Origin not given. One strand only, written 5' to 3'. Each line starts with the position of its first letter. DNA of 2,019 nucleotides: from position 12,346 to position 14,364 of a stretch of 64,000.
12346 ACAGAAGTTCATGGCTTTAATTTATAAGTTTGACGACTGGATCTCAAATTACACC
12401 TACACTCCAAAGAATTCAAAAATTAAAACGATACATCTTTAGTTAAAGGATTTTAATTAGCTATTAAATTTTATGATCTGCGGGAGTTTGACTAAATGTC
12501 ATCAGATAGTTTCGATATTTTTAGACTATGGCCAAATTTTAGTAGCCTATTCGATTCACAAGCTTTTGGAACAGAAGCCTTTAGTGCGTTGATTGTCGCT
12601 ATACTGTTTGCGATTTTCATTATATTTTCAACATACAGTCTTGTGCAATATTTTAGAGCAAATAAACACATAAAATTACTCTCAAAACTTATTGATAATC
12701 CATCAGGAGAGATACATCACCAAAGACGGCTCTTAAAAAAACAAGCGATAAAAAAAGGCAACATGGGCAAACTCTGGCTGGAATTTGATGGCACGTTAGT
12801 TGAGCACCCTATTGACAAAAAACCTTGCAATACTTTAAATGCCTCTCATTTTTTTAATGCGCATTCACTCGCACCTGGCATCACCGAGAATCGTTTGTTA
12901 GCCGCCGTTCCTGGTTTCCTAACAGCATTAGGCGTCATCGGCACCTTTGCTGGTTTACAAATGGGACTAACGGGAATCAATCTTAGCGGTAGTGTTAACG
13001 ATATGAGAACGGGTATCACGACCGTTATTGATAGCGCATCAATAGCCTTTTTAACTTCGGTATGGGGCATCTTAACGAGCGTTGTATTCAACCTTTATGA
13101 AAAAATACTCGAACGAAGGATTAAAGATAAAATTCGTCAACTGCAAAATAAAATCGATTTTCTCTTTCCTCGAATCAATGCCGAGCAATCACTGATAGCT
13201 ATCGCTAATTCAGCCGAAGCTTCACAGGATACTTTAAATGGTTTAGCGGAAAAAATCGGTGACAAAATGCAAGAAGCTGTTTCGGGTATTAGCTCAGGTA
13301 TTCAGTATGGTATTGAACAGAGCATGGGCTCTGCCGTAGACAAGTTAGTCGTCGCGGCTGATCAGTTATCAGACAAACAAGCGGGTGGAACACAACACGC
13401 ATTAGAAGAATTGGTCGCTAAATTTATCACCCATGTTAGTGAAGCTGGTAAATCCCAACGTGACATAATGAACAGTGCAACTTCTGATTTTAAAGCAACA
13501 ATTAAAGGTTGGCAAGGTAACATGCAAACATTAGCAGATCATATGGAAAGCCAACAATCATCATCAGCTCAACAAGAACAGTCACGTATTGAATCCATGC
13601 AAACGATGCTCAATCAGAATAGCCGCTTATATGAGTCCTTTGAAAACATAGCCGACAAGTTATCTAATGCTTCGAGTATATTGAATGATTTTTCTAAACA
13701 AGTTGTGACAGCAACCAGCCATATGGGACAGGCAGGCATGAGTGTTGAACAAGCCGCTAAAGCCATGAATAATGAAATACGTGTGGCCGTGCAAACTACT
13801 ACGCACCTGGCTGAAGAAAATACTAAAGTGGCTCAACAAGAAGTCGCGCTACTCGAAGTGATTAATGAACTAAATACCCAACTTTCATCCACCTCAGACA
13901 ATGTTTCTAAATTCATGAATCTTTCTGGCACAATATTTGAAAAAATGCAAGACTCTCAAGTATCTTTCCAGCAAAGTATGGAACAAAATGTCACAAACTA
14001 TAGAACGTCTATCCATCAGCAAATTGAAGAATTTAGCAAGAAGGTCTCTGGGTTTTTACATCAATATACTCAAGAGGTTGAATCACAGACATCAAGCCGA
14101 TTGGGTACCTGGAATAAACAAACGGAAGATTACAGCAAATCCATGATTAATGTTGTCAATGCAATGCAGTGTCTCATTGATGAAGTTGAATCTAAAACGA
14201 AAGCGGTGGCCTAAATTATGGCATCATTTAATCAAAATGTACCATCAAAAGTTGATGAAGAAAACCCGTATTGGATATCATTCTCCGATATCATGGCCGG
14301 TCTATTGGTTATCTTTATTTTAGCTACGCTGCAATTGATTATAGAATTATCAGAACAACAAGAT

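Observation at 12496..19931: Complete Zorya type I-like anti-phage operon (zorA-zorB-zorC-zorD) on an AT-rich island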

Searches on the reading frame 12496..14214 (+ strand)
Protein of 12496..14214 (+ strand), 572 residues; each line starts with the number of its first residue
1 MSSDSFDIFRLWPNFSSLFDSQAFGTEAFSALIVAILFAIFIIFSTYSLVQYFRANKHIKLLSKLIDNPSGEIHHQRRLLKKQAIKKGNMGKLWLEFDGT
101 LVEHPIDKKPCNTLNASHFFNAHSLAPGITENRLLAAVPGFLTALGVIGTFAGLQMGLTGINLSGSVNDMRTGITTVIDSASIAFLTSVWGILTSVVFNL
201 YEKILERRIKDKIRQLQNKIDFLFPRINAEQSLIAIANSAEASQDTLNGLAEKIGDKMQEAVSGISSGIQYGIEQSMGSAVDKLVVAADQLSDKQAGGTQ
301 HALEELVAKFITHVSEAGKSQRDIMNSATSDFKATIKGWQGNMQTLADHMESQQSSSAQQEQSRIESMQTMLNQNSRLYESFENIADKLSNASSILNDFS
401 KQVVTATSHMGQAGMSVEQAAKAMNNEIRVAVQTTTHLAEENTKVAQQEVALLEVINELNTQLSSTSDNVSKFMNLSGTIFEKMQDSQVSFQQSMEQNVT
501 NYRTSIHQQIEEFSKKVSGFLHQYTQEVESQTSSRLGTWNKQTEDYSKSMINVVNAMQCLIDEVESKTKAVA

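Call 3: search_protein_families(library=padloc, proteins=[window:12496-14214:+])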
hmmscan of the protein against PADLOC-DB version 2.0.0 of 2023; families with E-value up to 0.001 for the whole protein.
window:12496-14214:+ (572 aa): 20 families
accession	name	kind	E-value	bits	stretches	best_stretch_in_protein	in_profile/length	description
PDLC00601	ZorA1|ZorA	-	2.3e-158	527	2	5-372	4-371/699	MotA/ExbB/TolQ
PDLC00607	ZorA1|ZorA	-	7e-64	215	2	153-368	2-216/551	MotA/ExbB/TolQ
PDLC00598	ZorA1|ZorA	-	6.5e-26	88.9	1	30-472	15-484/663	MotA/ExbB/TolQ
PDLC00602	ZorA1|ZorA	-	3.1e-21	73.8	1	15-224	5-216/648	MotA/ExbB/TolQ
PDLC00599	ZorA1|ZorA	-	4.4e-21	73.2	1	31-377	15-381/631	MotA/ExbB/TolQ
PDLC00600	ZorA1|ZorA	-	2e-19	67.6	1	21-450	19-445/677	MotA/ExbB/TolQ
PDLC00597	ZorA1|ZorA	-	8.8e-19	65.7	1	32-293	9-253/683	MotA/ExbB/TolQ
PDLC00605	ZorA1|ZorA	-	1.5e-18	64.5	2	45-221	80-258/700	MotA/ExbB/TolQ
PDLC00603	ZorA1|ZorA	-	2.4e-17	60.8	1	30-242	18-236/727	MotA/ExbB/TolQ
PDLC00595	ZorA1|ZorA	-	3.3e-17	60.5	1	29-293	26-314/487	MotA/ExbB/TolQ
PDLC00604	ZorA1|ZorA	-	6.6e-17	59.2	1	89-394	100-417/639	MotA/ExbB/TolQ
PDLC00596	ZorA1|ZorA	-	2.3e-16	57.7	1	82-388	105-409/583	MotA/ExbB/TolQ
PDLC00635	ZorA2|ZorA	-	5.5e-14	50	1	130-390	41-274/505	MotA/ExbB/TolQ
PDLC00647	ZorA3|ZorA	-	3.9e-11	40.1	2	140-223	116-203/780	MotA/ExbB/TolQ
PDLC00640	ZorA2|ZorA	-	5.2e-10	36.6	1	130-205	40-113/590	MotA/ExbB/TolQ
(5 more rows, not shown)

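Call 4: search_protein_families(library=pfam, proteins=[window:12496-14214:+], max_evalue=0.01)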
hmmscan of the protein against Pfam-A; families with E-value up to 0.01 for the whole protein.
window:12496-14214:+ (572 aa): 3 families
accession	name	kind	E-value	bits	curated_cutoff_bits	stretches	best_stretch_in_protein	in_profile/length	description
PF01442.23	Apolipoprotein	-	3.2e-07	30.7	90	1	453-556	3-103/190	Apolipoprotein A1/A4/E domain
PF01618.21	MotA_ExbB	-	0.00045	20.4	22.9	1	133-217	47-126/127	MotA/TolQ/ExbB proton channel family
PF07464.16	ApoLp-III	-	0.0016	19.1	36.3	0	445-531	49-135/146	Apolipophorin-III precursor (apoLp-III)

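Call 14: find_homologous_proteins(query=window:12496-14211:+, max_evalue=1e-10)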
Query window:12496-14211:+ (572 aa): 573 proteins with E <= 1e-10 among 8000 candidates; the best 120 are listed.
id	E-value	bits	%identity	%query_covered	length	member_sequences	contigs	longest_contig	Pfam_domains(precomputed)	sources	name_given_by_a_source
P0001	0.0e+0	1228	100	100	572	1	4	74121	PF28082.1,PF01442.24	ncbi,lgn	-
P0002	1.0e-125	439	42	98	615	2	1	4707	PF28082.1,PF01442.24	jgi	-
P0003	4.3e-124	433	41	98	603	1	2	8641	PF28082.1,PF01442.24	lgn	-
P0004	2.1e-122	428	40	98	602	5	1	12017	PF28082.1,PF01442.24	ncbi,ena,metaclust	metaclust:\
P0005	7.6e-121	423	39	99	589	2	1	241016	PF01618.22,PF28082.1,PF01442.24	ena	-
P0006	1.2e-120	422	40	98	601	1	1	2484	PF28082.1,PF01442.24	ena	-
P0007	3.5e-120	421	40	98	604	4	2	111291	PF10498.15,PF28082.1,PF01442.24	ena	-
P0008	5.7e-120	420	39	99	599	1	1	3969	PF28082.1,PF01442.24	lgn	-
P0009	1.4e-119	419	40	98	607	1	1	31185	PF01618.22,PF28082.1,PF01442.24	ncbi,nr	ncbi:MAG: anti-phage ZorAB system protein ZorA [Proteobacteria bacterium]|nr:anti-phage ZorAB system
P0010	1.8e-118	415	41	97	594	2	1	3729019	PF10498.15,PF28082.1,PF01442.24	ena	-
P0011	1.8e-116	408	40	98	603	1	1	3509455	PF10498.15,PF28082.1,PF01442.24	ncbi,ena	-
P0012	6.0e-116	407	39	97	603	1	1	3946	PF28082.1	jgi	-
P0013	3.2e-113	398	36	99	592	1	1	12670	PF01618.22,PF28082.1,PF01442.24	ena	-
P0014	2.2e-109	385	40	83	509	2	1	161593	PF28082.1,PF01442.24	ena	-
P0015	1.8e-108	382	36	99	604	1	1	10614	PF28217.1,PF01618.22,PF28082.1,PF01442.24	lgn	-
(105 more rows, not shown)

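Call 17: list_cluster_members(proteins=[P0001])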
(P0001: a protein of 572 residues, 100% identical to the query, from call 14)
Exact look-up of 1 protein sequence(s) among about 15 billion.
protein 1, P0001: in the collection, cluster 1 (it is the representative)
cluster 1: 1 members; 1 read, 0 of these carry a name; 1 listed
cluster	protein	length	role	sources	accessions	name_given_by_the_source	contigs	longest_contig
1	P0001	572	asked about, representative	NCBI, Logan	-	-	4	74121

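Call 18: find_encoding_contigs(protein=P0001, flank=10000, max_places=6)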
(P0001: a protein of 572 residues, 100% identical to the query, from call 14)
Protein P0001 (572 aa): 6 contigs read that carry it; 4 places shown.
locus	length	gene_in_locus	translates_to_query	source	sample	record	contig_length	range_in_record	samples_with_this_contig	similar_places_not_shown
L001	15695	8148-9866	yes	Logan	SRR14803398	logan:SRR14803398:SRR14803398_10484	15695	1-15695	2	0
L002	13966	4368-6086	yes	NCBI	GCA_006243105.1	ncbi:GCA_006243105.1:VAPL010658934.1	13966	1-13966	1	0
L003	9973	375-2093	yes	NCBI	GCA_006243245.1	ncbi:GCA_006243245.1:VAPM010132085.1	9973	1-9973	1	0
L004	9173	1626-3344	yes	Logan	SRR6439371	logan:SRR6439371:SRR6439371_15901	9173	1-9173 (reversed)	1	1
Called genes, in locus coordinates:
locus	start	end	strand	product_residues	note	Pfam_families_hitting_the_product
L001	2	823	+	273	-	?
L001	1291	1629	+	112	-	PF07411:DUF1508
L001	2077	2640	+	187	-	PF14522:Cytochrome_C7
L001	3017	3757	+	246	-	-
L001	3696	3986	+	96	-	-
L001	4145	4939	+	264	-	PF00034:Cytochrom_C (faint), PF13442:Cytochrome_CBB3 (faint)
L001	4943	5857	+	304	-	PF21342:SoxA-TsdA_cyt-c, PF00034:Cytochrom_C (weak), PF13442:Cytochrome_CBB3 (weak)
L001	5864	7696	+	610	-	PF00916:Sulfate_transp, PF01740:STAS (weak)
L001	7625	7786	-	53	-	-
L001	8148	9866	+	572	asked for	PF28082:ZorA-like_t1, PF01442:Apolipoprotein (faint)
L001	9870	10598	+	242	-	PF00691:OmpA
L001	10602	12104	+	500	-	PF15611:EH_Signature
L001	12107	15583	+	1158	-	PF00176:SNF2-rel_dom, PF04851:ResIII (faint), PF00271:Helicase_C, PF04471:Mrr_cat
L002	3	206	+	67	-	?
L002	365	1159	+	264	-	PF00034:Cytochrom_C (faint), PF13442:Cytochrome_CBB3 (faint)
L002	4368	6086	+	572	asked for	PF28082:ZorA-like_t1, PF01442:Apolipoprotein (faint)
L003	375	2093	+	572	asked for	PF28082:ZorA-like_t1, PF01442:Apolipoprotein (faint)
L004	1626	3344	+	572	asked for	PF28082:ZorA-like_t1, PF01442:Apolipoprotein (faint)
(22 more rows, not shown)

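Call 19: find_related_loci(query=window:12496-14211:+, collection=genome_contigs, flank=10000)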
Query window:12496-14211:+ (572 aa) in genome_contigs; peptide patterns used: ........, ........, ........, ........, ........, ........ (x = any residue, [..] = any of these).
95 stretches matched a pattern; 6 encode a relative of the query (tblastn E <= 1e-3); 6 distinct loci.
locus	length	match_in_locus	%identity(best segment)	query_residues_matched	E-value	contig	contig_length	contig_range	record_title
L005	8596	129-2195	44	3-571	3e-89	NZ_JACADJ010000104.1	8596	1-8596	Desulfobacter latus strain AcRS2 NODE_175_length_8596_cov_38.694887, whole genome shotgun sequence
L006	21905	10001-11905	34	4-567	9e-86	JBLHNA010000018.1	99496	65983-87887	MAG: Desulforhopalus sp. isolate 3300055726_99 Ga0535650_0000154, whole genome shotgun sequence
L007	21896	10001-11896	43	5-567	3e-83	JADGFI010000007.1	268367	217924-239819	MAG: Desulfobacteraceae bacterium isolate OB14 NODE_7_length_268367_cov_7.765791, whole genome shotgun sequence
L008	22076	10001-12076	42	2-567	2e-82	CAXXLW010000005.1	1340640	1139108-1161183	MAG: Desulfamplus sp. isolate 82e8c6d0-3d9d-4aa8-81a7-685ccd8d78ba genome assembly, contig: contig_5, whole genome shotg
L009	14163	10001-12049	40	5-571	3e-72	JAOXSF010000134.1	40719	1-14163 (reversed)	MAG: Marinobacterium sp. isolate R2S4C4D_S44.004 k141_177021, whole genome shotgun sequence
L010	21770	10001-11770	43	48-567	4e-70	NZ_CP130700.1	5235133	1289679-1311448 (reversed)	Marinomonas sp. PE14-40 chromosome, complete genome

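Call 20: search_solved_structures(query=window:12496-14211:+, show_alignments=1, max_evalue=0.001)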
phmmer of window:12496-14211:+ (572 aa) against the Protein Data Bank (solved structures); distinct sequences matched with E-value up to 0.001: 5.
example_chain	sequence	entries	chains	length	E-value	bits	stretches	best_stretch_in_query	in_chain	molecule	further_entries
8vvn_C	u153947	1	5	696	9.2e-83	282.2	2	7-439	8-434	MotA/TolQ/ExbB proton channel domain-containing protein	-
8qyy_A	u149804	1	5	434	5.1e-11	45.5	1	33-254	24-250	Anti-phage defense ZorAB system ZorA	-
8qyk_A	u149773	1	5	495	1.4e-09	40.7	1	33-254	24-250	Anti-phage defense ZorAB system ZorA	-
8qyh_A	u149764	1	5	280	2.2e-09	40.1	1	33-256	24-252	Anti-phage defense ZorAB system ZorA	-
8qyd_A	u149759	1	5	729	3.3e-08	36.2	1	33-253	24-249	Anti-phage defense ZorAB system ZorA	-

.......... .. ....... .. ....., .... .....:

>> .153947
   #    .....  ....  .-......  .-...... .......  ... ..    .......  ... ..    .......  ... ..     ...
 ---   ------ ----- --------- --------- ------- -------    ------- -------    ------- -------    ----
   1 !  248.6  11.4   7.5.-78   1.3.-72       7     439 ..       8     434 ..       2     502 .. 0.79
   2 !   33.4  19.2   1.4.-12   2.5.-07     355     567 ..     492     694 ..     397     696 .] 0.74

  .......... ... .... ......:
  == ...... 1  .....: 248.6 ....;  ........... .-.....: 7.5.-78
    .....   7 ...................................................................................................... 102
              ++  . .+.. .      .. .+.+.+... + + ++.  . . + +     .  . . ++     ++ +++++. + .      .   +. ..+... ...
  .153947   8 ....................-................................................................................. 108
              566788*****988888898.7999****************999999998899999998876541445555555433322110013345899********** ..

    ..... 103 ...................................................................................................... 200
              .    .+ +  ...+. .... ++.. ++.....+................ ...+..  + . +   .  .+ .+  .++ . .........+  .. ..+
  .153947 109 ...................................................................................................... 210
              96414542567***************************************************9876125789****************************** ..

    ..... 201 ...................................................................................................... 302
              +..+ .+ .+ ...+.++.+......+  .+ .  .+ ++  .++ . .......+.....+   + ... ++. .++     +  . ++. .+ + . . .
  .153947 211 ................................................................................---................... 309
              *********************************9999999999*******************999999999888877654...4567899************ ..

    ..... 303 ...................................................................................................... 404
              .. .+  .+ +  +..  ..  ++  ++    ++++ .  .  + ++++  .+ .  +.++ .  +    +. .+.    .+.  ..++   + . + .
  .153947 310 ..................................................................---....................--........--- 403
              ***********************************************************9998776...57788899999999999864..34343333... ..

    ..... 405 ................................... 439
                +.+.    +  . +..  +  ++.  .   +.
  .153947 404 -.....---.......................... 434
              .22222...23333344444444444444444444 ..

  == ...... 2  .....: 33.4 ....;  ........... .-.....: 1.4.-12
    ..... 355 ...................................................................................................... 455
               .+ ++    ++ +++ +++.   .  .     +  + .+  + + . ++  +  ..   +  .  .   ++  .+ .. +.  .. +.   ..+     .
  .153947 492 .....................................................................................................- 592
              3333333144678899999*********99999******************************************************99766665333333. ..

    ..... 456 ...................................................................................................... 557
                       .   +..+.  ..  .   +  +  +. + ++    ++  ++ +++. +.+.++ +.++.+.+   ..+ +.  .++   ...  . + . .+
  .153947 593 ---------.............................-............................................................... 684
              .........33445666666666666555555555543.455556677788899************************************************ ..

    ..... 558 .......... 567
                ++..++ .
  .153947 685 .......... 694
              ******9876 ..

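Call 41: find_encoding_contigs(protein=P0010, flank=10000, max_places=2)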
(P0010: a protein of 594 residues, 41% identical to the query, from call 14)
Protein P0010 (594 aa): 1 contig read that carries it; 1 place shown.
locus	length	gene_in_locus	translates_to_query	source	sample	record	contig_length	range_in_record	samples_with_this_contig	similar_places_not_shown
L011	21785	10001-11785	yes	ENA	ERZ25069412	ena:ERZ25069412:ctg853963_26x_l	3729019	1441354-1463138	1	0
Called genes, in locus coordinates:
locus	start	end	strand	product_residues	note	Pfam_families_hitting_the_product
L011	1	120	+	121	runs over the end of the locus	-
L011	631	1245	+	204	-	PF12804:NTP_transf_3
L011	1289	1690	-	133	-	PF04828:GFA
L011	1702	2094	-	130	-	PF13975:gag-asp_proteas (weak)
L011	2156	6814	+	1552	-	PF04851:ResIII (weak), PF00270:DEAD, PF00271:Helicase_C, PF22590:Cas3-like_C_2 (weak), PF19306:WHD_Lhr, PF08494:DEAD_assoc, PF23235:WHD_3rd_Lhr, PF23234:WHD_4th_Lhr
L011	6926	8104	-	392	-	PF02661:Fic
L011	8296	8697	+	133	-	PF24698:DUF7662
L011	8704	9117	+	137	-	PF01850:PIN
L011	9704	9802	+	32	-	-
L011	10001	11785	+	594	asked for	PF28082:ZorA-like_t1, PF01442:Apolipoprotein (faint), PF10498:IFT57 (faint)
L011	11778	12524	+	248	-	PF00691:OmpA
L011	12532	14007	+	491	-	PF15611:EH_Signature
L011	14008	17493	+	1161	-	PF00176:SNF2-rel_dom, PF04851:ResIII (weak), PF00271:Helicase_C, PF04471:Mrr_cat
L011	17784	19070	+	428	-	-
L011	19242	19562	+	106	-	-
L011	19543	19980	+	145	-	-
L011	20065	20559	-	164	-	PF13279:4HBT_2, PF03061:4HBT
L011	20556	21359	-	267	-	PF01113:DapB_N, PF05173:DapB_C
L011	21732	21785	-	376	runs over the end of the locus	PF00226:DnaJ, PF01556:DnaJ_C, PF00684:DnaJ_CXXCXGXG, PF27439:DnaJ_C_2 (weak)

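Call 42: find_encoding_contigs(protein=P0005, flank=10000, max_places=2)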
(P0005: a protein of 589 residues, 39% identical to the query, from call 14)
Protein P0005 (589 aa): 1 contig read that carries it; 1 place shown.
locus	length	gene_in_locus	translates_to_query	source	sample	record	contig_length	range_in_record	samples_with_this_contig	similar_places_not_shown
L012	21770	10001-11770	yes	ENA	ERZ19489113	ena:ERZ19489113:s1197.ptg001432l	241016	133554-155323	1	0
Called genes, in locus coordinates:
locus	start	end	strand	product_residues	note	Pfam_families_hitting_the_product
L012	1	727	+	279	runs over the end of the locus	PF14805:THDPS_N_2, PF00132:Hexapep (faint), PF14602:Hexapep_2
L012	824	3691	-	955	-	PF12228:DUF3604 (faint)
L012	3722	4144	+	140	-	PF19588:SxtJ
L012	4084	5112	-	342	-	PF13185:GAF_2 (weak), PF01590:GAF, PF00990:GGDEF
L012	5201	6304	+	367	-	PF02746:MR_MLE_N, PF13378:MR_MLE_C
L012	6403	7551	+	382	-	PF01408:GFO_IDH_MocA, PF02894:GFO_IDH_MocA_C (faint), PF22725:GFO_IDH_MocA_C3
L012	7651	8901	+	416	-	PF00144:Beta-lactamase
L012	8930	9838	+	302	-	PF01261:AP_endonuc_2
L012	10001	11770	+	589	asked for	PF28082:ZorA-like_t1, PF01618:MotA_ExbB (faint), PF01442:Apolipoprotein (faint)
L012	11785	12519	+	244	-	PF00691:OmpA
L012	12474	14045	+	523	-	PF15611:EH_Signature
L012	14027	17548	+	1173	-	PF00176:SNF2-rel_dom, PF04851:ResIII, PF00271:Helicase_C, PF04471:Mrr_cat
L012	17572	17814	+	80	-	-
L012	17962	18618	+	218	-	PF01724:DUF29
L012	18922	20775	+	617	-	PF02776:TPP_enzyme_N, PF00205:TPP_enzyme_M, PF02775:TPP_enzyme_C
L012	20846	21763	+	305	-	PF01039:Carboxyl_trans, PF03255:ACCA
